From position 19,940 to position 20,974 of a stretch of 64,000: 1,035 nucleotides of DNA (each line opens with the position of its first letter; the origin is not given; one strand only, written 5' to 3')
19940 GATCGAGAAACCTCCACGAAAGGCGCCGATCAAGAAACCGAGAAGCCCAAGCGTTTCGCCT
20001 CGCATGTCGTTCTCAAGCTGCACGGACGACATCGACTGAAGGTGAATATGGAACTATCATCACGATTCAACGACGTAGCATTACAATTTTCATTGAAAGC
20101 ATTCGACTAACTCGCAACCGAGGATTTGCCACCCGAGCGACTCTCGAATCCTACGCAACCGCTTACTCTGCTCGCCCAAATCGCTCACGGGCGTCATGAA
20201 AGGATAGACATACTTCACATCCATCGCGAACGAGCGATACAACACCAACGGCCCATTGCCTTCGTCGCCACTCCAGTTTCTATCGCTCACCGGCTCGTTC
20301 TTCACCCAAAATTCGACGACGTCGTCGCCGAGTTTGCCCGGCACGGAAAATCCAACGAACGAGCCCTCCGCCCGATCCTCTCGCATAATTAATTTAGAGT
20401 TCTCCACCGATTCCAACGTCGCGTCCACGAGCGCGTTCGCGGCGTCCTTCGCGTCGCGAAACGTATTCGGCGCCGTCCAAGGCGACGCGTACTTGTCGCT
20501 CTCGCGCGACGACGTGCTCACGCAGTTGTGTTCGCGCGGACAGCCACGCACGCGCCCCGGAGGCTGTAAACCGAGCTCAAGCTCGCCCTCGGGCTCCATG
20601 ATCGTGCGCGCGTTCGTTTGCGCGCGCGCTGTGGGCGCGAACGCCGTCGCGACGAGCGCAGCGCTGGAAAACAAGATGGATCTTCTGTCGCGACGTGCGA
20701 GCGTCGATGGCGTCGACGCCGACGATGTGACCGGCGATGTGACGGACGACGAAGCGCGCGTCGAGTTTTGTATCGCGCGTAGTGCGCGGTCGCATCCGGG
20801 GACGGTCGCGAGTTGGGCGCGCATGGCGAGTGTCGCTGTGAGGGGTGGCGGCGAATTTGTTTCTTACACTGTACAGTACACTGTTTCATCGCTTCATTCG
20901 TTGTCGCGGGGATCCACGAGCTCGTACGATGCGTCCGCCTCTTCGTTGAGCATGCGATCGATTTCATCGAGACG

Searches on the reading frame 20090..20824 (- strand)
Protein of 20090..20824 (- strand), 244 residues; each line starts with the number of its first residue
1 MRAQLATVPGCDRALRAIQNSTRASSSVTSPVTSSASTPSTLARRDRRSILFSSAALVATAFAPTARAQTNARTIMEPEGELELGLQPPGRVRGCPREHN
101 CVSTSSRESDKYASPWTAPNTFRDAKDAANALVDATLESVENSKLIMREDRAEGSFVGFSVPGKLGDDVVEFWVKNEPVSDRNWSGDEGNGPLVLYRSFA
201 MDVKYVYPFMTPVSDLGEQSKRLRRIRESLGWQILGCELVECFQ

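Call 19: search_protein_families(library=pfam, proteins=[window:20090-20824:-], max_evalue=0.001)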
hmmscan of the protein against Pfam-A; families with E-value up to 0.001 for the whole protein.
window:20090-20824:- (244 aa): 1 family
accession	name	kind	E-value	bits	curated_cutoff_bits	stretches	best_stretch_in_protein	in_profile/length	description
PF07386.16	DUF1499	-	9.8e-06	26.4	22.6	1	92-230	2-114/114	Protein of unknown function (DUF1499)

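Call 35: list_cluster_members(proteins=[window:20090-20824:-, window:17960-18922:+, window:18903-20039:+, P0054, P0111, P0087, P0093, P0178, P0195, P0075])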
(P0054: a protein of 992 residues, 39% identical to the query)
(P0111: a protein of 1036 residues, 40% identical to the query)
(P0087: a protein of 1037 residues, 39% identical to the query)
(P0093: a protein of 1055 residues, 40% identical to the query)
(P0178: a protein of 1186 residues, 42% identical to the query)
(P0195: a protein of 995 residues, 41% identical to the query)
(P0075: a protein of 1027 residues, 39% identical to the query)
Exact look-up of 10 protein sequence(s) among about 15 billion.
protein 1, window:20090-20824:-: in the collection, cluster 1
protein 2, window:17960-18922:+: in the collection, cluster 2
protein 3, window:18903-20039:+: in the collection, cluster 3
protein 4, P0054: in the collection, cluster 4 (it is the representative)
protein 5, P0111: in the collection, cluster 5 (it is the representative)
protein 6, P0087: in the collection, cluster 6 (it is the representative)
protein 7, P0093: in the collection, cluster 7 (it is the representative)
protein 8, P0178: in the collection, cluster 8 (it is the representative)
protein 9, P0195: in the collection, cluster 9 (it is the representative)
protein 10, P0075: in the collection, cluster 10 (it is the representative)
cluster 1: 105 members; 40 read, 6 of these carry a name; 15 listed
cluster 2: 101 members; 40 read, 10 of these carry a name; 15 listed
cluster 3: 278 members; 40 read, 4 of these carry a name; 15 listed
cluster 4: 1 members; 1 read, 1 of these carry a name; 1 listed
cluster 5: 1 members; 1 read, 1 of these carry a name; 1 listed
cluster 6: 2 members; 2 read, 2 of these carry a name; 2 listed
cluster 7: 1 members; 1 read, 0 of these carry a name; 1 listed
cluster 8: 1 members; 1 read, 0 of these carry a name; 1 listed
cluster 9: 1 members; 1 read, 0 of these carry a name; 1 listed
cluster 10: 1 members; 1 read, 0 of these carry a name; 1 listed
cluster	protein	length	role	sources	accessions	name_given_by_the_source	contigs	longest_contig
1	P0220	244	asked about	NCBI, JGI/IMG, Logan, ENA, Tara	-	uncharacterized protein (DUF1499 family) | strand:- start:427 stop:1161 length:735 start_codon:yes stop_codon:yes gene_type:complete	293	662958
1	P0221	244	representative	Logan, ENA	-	-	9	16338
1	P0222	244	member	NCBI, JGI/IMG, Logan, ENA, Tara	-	uncharacterized protein (DUF1499 family) | strand:- start:382 stop:1116 length:735 start_codon:yes stop_codon:yes gene_type:complete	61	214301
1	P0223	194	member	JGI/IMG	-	uncharacterized protein (DUF1499 family)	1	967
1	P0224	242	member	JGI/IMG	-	uncharacterized protein (DUF1499 family)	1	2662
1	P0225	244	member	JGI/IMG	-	uncharacterized protein (DUF1499 family)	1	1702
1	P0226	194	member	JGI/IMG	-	uncharacterized protein (DUF1499 family)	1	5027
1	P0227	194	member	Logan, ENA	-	-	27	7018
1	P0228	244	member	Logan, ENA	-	-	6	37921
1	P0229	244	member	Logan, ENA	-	-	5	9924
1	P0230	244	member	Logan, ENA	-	-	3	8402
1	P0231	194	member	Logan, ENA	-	-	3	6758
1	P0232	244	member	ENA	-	-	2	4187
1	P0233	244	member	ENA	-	-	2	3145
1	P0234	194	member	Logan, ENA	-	-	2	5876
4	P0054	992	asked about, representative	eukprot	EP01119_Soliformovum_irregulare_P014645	TRINITY_DN4012_c0_g1_i1.p1 TRINITY_DN4012_c0_g1~~TRINITY_DN4012_c0_g1_i1.p1 ORF ...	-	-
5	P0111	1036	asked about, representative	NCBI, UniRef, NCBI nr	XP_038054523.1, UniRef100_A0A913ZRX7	putative helicase MOV-10 [Patiria miniata] | RNA helicase n=1 Tax=Patiria miniata TaxID=46514 RepID=A0A913ZRX7_PATMI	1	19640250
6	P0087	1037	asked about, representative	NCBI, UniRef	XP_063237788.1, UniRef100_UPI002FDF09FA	putative helicase MOV-10 isoform X2 [Bacillus rossius redtenbacheri] | putative helicase MOV-10 isoform X2 n=1 Tax=Bacillus rossius redtenbacheri TaxID=93214 ...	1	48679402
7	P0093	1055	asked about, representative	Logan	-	-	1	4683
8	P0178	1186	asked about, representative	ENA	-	-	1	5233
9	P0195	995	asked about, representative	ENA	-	-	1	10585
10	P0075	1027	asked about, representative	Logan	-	-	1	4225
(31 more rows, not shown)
